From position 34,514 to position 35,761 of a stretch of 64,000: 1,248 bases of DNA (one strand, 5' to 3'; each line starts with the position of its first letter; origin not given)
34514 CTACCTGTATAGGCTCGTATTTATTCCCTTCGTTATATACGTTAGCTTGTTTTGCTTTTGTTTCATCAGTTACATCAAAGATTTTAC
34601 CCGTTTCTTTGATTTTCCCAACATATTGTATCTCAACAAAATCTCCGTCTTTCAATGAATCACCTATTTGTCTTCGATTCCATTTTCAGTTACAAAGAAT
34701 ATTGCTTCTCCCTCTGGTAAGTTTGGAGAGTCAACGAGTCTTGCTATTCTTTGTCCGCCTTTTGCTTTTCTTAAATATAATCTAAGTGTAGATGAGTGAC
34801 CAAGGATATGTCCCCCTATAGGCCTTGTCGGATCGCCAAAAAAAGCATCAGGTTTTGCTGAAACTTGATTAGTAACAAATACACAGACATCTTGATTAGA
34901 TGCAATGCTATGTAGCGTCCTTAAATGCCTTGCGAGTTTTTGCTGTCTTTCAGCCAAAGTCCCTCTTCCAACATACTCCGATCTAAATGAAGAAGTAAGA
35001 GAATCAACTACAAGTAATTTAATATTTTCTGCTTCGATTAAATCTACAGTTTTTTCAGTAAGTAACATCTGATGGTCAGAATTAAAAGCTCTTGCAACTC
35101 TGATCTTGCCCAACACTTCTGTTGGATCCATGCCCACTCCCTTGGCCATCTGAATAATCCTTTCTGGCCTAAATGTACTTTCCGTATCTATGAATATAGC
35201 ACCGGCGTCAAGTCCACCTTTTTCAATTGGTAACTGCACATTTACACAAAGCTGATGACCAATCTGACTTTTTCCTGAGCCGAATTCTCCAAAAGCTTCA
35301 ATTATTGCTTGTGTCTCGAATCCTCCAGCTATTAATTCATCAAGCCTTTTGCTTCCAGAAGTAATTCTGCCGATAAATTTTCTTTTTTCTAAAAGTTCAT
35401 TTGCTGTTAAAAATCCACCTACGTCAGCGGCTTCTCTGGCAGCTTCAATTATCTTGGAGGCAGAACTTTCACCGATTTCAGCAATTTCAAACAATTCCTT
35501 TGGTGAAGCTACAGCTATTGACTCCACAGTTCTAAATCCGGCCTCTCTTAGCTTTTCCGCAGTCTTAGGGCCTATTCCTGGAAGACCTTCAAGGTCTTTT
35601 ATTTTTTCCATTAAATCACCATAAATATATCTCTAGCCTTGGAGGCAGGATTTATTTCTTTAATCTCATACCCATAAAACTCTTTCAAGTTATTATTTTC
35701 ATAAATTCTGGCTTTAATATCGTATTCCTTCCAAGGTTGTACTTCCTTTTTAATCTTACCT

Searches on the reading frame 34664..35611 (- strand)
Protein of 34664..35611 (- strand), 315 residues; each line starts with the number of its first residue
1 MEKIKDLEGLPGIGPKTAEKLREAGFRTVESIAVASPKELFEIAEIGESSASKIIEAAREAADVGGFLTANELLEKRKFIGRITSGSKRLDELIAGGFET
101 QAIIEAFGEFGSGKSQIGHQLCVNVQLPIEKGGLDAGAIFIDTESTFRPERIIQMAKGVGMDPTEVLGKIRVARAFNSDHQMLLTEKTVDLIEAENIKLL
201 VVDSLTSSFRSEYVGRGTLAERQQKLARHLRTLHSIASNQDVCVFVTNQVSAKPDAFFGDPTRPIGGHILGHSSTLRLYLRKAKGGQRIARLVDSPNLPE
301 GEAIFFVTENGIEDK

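Call 61: search_protein_families(library=pfam, proteins=[window:34664-35611:-], max_evalue=0.00001)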
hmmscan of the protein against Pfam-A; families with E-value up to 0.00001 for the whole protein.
window:34664-35611:- (315 aa): 8 families
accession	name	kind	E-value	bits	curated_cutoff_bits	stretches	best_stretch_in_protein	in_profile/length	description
PF08423.17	Rad51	-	4.8e-91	304.8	22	1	76-314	1-243/244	Rad51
PF14520.12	HHH_5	-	1.4e-17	64.3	27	1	5-60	2-57/57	Helix-hairpin-helix domain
PF00154.27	RecA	-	1.7e-12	47.8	27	1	77-284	27-222/262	recA bacterial DNA recombination protein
PF00633.29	HHH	-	2e-08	34.1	24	0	4-23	10-29/30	Helix-hairpin-helix motif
PF06745.19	ATPase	-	6e-08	32.8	26.6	1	85-219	3-144/231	KaiC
PF12826.13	HHH_2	-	8.2e-07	29.5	27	1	9-56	7-53/64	Helix-hairpin-helix motif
PF11731.14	Cdd1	-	1.3e-06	29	25.5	1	2-42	3-43/86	Pathogenicity locus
PF14716.13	HHH_8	-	8.8e-06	26.4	30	0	4-23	47-66/73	Helix-hairpin-helix domain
